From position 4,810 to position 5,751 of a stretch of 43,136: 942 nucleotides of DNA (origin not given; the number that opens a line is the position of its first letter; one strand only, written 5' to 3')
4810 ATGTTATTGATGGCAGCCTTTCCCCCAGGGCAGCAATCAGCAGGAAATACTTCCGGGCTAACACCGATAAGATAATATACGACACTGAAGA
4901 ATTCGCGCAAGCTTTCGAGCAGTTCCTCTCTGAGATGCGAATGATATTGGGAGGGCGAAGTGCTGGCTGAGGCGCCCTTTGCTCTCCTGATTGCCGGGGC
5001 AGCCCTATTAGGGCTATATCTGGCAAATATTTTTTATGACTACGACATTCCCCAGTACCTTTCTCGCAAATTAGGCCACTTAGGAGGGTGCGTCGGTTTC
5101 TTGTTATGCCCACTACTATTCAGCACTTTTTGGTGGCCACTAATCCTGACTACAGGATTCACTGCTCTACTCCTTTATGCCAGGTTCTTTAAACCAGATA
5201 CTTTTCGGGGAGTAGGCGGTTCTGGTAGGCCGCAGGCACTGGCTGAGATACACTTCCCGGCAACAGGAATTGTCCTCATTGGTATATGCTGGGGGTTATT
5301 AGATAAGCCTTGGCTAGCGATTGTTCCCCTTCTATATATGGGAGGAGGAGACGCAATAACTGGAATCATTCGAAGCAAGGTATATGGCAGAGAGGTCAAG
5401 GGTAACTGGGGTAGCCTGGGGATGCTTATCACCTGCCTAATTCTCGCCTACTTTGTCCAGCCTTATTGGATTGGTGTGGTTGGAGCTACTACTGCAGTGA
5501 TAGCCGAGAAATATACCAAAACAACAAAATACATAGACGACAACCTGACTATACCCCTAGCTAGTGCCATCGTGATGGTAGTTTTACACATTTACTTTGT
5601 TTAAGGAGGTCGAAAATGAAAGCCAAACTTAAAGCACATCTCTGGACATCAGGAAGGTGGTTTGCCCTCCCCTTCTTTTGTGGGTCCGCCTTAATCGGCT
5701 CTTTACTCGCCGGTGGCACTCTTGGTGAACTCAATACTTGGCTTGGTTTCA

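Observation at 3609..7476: Virus-borne polyprenyl-lipid cassette: polyprenol-kinase-like + UbiA prenyltransferase + SDR epimerase/dehydratase, co-transcribed with an Mrp-like ATPase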

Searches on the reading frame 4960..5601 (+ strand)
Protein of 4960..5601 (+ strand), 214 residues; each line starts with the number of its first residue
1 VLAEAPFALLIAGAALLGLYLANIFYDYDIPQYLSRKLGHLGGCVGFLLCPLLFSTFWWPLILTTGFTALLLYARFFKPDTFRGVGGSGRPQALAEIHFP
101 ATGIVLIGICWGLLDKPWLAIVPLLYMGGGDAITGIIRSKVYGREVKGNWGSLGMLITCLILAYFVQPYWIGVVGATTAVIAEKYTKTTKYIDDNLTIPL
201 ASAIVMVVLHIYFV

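Call 3: search_protein_families(library=pfam, proteins=[window:4960-5601:+], max_evalue=1)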
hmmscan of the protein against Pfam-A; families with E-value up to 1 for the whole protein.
window:4960-5601:+ (214 aa): 0 families

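Call 4: search_protein_families(library=ncbifam, proteins=[window:4960-5601:+], max_evalue=1)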
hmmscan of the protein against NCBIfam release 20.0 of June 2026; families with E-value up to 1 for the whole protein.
window:4960-5601:+ (214 aa): 0 families

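Call 5: search_protein_families(library=phrogs, proteins=[window:4960-5601:+], max_evalue=1)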
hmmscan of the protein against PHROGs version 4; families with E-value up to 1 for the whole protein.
window:4960-5601:+ (214 aa): 0 families

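Call 12: search_solved_structures(query=window:4960-5601:+, max_evalue=10, show_alignments=2)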
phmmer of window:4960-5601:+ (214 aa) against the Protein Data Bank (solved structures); distinct sequences matched with E-value up to 10: 1.
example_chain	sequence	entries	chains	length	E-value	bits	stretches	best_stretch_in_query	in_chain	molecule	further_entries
6c14_B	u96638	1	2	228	0.0041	19.8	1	144-174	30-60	LHFPL tetraspan subfamily member 5 protein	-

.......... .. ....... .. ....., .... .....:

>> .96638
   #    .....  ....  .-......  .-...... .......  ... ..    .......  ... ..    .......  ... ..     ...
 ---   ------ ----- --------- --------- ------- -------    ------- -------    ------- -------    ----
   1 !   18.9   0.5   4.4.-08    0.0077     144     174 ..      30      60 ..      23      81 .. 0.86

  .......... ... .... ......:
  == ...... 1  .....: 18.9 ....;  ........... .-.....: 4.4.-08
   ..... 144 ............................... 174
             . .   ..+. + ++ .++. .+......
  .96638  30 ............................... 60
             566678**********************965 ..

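Call 14: find_homologous_proteins(query=window:4960-5601:+, max_evalue=0.001)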
Query window:4960-5601:+ (214 aa): 425 proteins with E <= 0.001 among 1373 candidates; the best 120 are listed.
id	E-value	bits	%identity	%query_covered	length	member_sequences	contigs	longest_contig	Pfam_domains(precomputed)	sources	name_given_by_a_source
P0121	2.6e-121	421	87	100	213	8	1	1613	-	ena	-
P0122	1.0e-120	419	86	100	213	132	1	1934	-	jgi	-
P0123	1.4e-119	416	84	100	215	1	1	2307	-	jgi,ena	-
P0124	5.6e-119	414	84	100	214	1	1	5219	-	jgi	-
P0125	2.1e-118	412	86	99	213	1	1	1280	-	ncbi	-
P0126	2.1e-118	412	84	100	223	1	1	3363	-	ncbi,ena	ncbi:hypothetical protein ES703_105665 [subsurface metagenome]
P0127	3.5e-118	411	83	100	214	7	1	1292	-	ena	-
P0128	7.2e-118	410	84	100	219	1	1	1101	-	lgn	-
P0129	9.7e-118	410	83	99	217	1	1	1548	-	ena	-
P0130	1.2e-117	409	84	99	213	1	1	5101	-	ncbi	-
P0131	1.3e-117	409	85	99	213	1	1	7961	-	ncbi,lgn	-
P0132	1.5e-117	409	83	99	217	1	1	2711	-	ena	-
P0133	1.7e-117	409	85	99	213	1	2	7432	-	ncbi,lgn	-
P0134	2.2e-117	408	82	100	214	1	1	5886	-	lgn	-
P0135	2.9e-117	408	81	100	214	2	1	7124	-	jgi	-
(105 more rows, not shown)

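Call 21: search_solved_structures(query=A2, max_evalue=10, show_alignments=2)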
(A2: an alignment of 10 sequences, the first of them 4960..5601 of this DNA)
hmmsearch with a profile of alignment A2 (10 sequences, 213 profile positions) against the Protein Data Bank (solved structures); distinct sequences matched with E-value up to 10: 1.
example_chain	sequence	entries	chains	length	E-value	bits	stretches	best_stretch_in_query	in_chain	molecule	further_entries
6c14_B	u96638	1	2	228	0.014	18.1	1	144-173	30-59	LHFPL tetraspan subfamily member 5 protein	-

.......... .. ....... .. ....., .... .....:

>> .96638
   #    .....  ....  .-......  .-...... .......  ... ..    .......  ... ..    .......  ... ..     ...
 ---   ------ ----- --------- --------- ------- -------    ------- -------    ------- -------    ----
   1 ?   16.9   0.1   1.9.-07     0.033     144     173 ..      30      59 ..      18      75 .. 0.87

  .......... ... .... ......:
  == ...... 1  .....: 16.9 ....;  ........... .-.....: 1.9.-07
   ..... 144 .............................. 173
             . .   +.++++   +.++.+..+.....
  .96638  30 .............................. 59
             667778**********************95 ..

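Call 27: find_related_loci(query=A3, collection=genome_contigs, flank=10000)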
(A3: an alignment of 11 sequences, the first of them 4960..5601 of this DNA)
Query A3 (214 aa) in genome_contigs; peptide patterns used: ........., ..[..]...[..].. (x = any residue, [..] = any of these).
131 stretches matched a pattern; 16 encode a relative of the query (tblastn E <= 1e-3); 16 distinct loci.
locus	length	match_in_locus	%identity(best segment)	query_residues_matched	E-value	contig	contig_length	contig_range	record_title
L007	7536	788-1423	85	1-212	2e-121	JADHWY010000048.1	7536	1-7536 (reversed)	MAG: Dehalococcoidales bacterium isolate BS750m-G39 BS-750m-C19803, whole genome shotgun sequence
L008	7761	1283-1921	85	1-213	3e-121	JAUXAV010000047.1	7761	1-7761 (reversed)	MAG: Candidatus Aenigmatarchaeota archaeon isolate CSMAG_2771 CSMAG_2771_k141_1612_length_7761_cov_80.7165, whole genome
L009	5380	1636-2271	85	1-212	7e-116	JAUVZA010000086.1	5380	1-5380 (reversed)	MAG: Dehalococcoidia bacterium isolate CSMAG_1256 CSMAG_1256_k141_73375_length_5380_cov_13.2466, whole genome shotgun se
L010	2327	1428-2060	88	1-211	5e-121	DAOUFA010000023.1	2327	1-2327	MAG TPA_asm: Dehalococcoidales bacterium isolate N9_413 k139_18047, whole genome shotgun sequence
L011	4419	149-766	87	1-206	2e-113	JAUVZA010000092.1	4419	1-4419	MAG: Dehalococcoidia bacterium isolate CSMAG_1256 CSMAG_1256_k141_461573_length_4419_cov_13.0000, whole genome shotgun s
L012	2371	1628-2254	83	1-209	2e-113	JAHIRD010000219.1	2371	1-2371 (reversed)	MAG: Proteobacteria bacterium isolate MM_PC_MetaG.mb.113 MM_PC_MetaG.mb.113_k141_1996470, whole genome shotgun sequence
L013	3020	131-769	75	1-213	5e-95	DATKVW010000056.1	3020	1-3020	MAG TPA_asm: Dehalococcoidales bacterium isolate SMAG_U14144 k141_1171053, whole genome shotgun sequence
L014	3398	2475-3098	54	1-203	2e-64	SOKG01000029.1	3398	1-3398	MAG: Dehalococcoidia bacterium isolate E44_bin56 NODE_21091_length_3398_cov_5.962010, whole genome shotgun sequence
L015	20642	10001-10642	47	1-209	6e-60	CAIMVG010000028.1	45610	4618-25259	MAG: uncultured Dehalococcoidia bacterium isolate KR_bin-3015 genome assembly, contig: bin-3015:28/29, whole genome shot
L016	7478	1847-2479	47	1-206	6e-59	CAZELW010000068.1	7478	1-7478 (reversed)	MAG TPA_asm: uncultured Dehalococcoidales bacterium isolate binchicken_co43_302 genome assembly, contig: NODE_17313_leng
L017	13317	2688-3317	48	1-206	1e-57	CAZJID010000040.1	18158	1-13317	MAG TPA_asm: uncultured Dehalococcoidales bacterium isolate SRP214966_co4_401 genome assembly, contig: NODE_2650_length_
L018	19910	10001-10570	47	18-202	2e-52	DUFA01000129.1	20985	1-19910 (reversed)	MAG TPA_asm: Dehalococcoidia bacterium isolate W403 Contig129, whole genome shotgun sequence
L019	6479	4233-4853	49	1-202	7e-44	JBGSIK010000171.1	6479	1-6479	MAG: Candidatus Krumholzibacteriia bacterium isolate JTS-AC129 k141_1194262, whole genome shotgun sequence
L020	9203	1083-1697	50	1-200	2e-54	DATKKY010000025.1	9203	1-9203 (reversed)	MAG TPA_asm: bacterium isolate SMAG_U14670 k141_1595856, whole genome shotgun sequence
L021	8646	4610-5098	48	52-209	4e-41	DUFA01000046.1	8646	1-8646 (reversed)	MAG TPA_asm: Dehalococcoidia bacterium isolate W403 Contig46, whole genome shotgun sequence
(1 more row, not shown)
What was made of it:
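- Host link: 10 of 16 GTDB hits fall in Dehalococcoidia MAGs (call 27).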

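Call 28: find_related_loci(query=A3, collection=viral_contigs, flank=10000)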
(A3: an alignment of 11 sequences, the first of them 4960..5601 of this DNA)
Query A3 (214 aa) in viral_contigs; peptide patterns used: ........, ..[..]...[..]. (x = any residue, [..] = any of these).
104 stretches matched a pattern; 2 encode a relative of the query (tblastn E <= 1e-3); 2 distinct loci.
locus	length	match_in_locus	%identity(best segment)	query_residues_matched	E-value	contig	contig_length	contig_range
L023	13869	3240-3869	76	1-210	7e-102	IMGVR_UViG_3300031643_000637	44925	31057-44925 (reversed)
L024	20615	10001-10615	72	4-208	6e-102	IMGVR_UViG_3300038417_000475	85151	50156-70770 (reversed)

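Call 31: search_protein_families(library=pfam, proteins=[L015:9221-9982:+, L015:9995-10663:+, L015:10675-11595:+, L015:11667-12344:+, L015:12348-13736:+, L015:14366-16822:+, L015:16885-18462:+, L015:7434-8480:-, L015:6102-7328:-, L015:4939-6069:-], max_evalue=0.001)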
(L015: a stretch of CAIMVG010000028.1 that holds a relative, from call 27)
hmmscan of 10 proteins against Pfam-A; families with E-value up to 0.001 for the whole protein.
L015:9221-9982:+ (254 aa): 1 family
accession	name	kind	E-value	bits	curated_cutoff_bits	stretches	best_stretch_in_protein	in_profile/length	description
PF01746.26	tRNA_m1G_MT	-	1.1e-67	228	27.3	1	23-224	2-195/195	tRNA (Guanine-1)-methyltransferase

L015:9995-10663:+ (223 aa): 0 families

L015:10675-11595:+ (307 aa): 1 family
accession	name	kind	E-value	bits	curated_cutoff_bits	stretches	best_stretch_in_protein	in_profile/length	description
PF01040.23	UbiA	-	8.5e-13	48.6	34.2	1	24-284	4-244/250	UbiA prenyltransferase family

L015:11667-12344:+ (226 aa): 2 families
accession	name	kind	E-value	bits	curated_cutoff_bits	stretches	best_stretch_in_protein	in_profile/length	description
PF00072.30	Response_reg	-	1.8e-29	102.6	30.2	1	4-113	1-111/111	Response regulator receiver domain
PF00486.34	Trans_reg_C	-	3.8e-26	91.4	26.2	1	148-220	2-77/77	Transcriptional regulatory protein, C terminal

L015:12348-13736:+ (463 aa): 3 families
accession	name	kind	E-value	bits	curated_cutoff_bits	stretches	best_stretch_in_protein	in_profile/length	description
PF02518.31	HATPase_c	-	3e-28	98.9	26.4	1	353-459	1-109/111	Histidine kinase-, DNA gyrase B-, and HSP90-like ATPase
PF00512.31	HisKA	-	1.5e-18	67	26.9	1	242-308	2-66/66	His Kinase A (phospho-acceptor) domain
PF00672.30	HAMP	-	2.8e-12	47.2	25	1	186-236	2-52/53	HAMP domain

L015:14366-16822:+ (819 aa): 6 families
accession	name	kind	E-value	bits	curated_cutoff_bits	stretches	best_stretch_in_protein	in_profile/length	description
PF17764.6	PriA_3primeBD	-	3.6e-22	78.5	22.7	1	18-113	1-96/96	3'DNA-binding domain (3'BD)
PF00270.35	DEAD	-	1.3e-17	64.4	26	1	288-452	2-162/167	DEAD/DEAH box helicase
PF18074.6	PriA_C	-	5.1e-16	59.7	26.9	1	728-815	1-95/95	Primosomal protein N C-terminal domain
PF04851.21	ResIII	-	2.3e-12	47.6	22.5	1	284-449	2-162/164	Type III restriction enzyme, res subunit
PF00271.37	Helicase_C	-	1.8e-09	38.3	23.5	1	613-683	50-108/110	Helicase conserved C-terminal domain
PF18319.7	Zn_ribbon_PriA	-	3e-07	30.7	26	1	541-567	1-27/27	PriA DNA helicase Cys-rich region (CRR) domain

L015:16885-18462:+ (526 aa): 4 families
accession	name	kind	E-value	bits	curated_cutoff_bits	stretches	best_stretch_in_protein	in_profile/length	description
PF12627.12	PolyA_pol_RNAbd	-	7.2e-17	61.3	22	1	198-259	1-62/64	Probable RNA and SrmB- binding site of polymerase A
PF01743.26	PolyA_pol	-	1.1e-14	55.3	23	1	46-173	1-126/126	Poly A polymerase head domain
PF01966.28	HD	-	1e-09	39.1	22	1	324-406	23-105/116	HD domain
PF13735.12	tRNA_NucTran2_2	-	3.4e-09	37.3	27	1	453-509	89-147/149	tRNA nucleotidyltransferase domain 2 putative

L015:7434-8480:- (348 aa): 2 families
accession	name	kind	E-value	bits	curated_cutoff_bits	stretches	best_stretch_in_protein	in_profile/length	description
PF01795.25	Methyltransf_5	-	5e-110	368.2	27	1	6-306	3-308/309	MraW methylase family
PF13847.12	Methyltransf_31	-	0.00057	20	27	0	22-72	2-52/145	Methyltransferase domain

L015:6102-7328:- (408 aa): 6 families
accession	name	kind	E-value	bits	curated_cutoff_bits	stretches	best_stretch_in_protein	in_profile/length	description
PF14450.12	FtsA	-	1.5e-37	129.2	31.8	2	206-369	2-127/127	Cell division protein FtsA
PF02491.25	SHS2_FTSA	-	1.1e-27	96.6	25.4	1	81-160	1-79/79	SHS2 domain inserted in FTSA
PF06723.19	MreB_Mbl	-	1.1e-09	38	27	1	199-346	142-303/327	MreB/Mbl protein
PF11104.14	PilM_2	-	3.4e-09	36.5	27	1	160-266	132-243/340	Type IV pilus assembly protein PilM;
PF06277.17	EutA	-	7.1e-05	22.3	27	1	197-240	138-181/475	Ethanolamine utilisation protein EutA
PF08841.16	DDR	-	0.0001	21.9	24.6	1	183-269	114-202/328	Diol dehydratase reactivase ATPase-like domain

L015:4939-6069:- (376 aa): 2 families
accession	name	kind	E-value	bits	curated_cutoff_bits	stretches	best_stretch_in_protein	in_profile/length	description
PF00091.31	Tubulin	-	1e-50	173.1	33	1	11-172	1-190/190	Tubulin/FtsZ family, GTPase domain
PF12327.13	FtsZ_C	-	1.3e-31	109.2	27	1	220-313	1-94/95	FtsZ family, C-terminal domain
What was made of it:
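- On UbiA prenyltransferase superfamily (PF01040): The host paralogue in L015 scores 48.6 bits against a cut-off of 34.2 (call 31).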

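Call 32: search_protein_representatives(alignment_id=A3)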
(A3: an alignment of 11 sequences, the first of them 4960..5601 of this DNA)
Query: 11 sequences, 214 profile positions. Proteins with E-value up to 0.001 (for the whole library): 241; up to 1e-10: 90; up to 1e-30: 16. The best 150 are listed.
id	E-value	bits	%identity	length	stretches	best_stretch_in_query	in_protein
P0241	3.9e-68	245.5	-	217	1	1-207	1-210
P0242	2.6e-67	242.8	-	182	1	1-134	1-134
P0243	5.7e-59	215.5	-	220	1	2-205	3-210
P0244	1.1e-58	214.7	-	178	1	38-212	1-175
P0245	6.1e-56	205.6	-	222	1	2-203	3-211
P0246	2.4e-55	203.7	-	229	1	6-213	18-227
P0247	1.0e-54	201.7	-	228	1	2-206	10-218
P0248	2.8e-48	180.6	-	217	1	1-210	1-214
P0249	1.9e-47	177.9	-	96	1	118-213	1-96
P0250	6.3e-47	176.2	-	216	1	1-212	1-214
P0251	5.6e-41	156.8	-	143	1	74-211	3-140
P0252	2.8e-37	144.7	-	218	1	7-207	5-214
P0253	6.5e-33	130.4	-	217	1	12-209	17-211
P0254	2.8e-32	128.3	-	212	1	5-209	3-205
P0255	4.9e-32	127.5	-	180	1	1-122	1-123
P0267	3.4e-27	111.7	-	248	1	13-209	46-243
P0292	3.3e-18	82.3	-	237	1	11-211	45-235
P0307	6.3e-14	68.3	-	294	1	11-206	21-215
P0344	1.6e-09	53.9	-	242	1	31-198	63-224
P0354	1.0e-08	51.3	-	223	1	3-210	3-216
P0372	4.3e-07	46.0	-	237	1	27-210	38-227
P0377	2.2e-06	43.7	-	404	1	17-210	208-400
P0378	2.5e-06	43.5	-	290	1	8-209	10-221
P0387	7.1e-06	42.0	-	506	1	15-202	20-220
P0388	9.7e-06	41.6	-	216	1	24-210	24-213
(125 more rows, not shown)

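Call 34: predict_structure(alignment_id=A3)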
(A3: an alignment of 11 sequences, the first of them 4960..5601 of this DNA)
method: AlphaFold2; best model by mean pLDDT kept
length: 214 residues; sequences in the alignment: 11
mean_pLDDT: 71.6   pTM: 0.65
mean pLDDT of the five models: 71.6, 69.5, 68.1, 65.2, 63.2
residues with pLDDT >= 90: 0; 70-90: 128; 50-70: 71; < 50: 15
segments of 3 or more residues with pLDDT < 50: 87-99
pLDDT, mean of each block of 10 residues (from residue 1): 87 82 77 67 73 82 81 74 56 47 68 76 69 64 53 69 73 83 69 66 85 85
secondary structure, 60 per line:
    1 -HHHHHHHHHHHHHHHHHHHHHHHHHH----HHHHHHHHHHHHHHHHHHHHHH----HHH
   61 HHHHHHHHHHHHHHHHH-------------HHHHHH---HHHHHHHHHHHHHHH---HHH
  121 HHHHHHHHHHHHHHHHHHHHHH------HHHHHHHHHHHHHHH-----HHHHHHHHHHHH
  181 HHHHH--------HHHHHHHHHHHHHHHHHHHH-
elements in order: H2-27 H32-53 H58-77 H91-96 H100-114 H118-142 H149-163 H169-185 H194-213

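Call 37: search_protein_families(library=pfam, alignment_id=A4, max_evalue=0.1)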
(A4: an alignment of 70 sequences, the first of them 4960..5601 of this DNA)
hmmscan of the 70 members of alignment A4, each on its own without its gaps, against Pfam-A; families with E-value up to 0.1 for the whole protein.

A. member 1, window:4960-5601:+ (214 aa): 0 families

B. families by the number of members that match (of 70 scanned): 29 families (the first 25 are shown)
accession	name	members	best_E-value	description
PF00702.32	Hydrolase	1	2e-08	haloacid dehalogenase-like hydrolase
PF01148.25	CTP_transf_1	1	2.5e-06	Cytidylyltransferase family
PF03779.20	SPW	1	0.00024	SPW repeat domain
PF14991.11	MLANA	1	0.0017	Protein melan-A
PF03767.20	Acid_phosphat_B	1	0.0028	HAD superfamily, subfamily IIIB (Acid phosphatase)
PF13419.12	HAD_2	1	0.0055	Haloacid dehalogenase-like hydrolase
PF05393.16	Hum_adeno_E3A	1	0.0062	Human adenovirus early E3A glycoprotein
PF14102.11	Caps_synth_CapC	1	0.0077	Capsule biosynthesis CapC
PF01988.24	VIT1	1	0.0085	VIT family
PF12710.13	HAD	1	0.0085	haloacid dehalogenase-like hydrolase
PF24661.1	DUF7649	1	0.011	Domain of unknown function (DUF7649)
PF19644.4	DUF6147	1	0.012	Family of unknown function (DUF6147)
PF05822.18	UMPH-1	1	0.017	Pyrimidine 5'-nucleotidase (UMPH-1)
PF19529.4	DUF6057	1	0.021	Family of unknown function (DUF6057)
PF13567.11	DUF4131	1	0.022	Domain of unknown function (DUF4131)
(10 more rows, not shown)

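Call 38: search_solved_structures(query=A4, max_evalue=10, show_alignments=3)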
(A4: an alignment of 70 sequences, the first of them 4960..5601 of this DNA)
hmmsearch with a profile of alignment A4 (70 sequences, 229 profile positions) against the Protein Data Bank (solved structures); distinct sequences matched with E-value up to 10: 2.
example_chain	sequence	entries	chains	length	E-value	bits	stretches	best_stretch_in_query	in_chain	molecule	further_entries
6m6z_A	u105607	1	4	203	0.96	12.1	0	61-97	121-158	TMH4C4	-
6dw0_C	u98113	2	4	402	0.98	12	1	49-113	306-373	Gamma-aminobutyric acid receptor subunit alpha-1,Gamma-aminobutyric acid receptor subunit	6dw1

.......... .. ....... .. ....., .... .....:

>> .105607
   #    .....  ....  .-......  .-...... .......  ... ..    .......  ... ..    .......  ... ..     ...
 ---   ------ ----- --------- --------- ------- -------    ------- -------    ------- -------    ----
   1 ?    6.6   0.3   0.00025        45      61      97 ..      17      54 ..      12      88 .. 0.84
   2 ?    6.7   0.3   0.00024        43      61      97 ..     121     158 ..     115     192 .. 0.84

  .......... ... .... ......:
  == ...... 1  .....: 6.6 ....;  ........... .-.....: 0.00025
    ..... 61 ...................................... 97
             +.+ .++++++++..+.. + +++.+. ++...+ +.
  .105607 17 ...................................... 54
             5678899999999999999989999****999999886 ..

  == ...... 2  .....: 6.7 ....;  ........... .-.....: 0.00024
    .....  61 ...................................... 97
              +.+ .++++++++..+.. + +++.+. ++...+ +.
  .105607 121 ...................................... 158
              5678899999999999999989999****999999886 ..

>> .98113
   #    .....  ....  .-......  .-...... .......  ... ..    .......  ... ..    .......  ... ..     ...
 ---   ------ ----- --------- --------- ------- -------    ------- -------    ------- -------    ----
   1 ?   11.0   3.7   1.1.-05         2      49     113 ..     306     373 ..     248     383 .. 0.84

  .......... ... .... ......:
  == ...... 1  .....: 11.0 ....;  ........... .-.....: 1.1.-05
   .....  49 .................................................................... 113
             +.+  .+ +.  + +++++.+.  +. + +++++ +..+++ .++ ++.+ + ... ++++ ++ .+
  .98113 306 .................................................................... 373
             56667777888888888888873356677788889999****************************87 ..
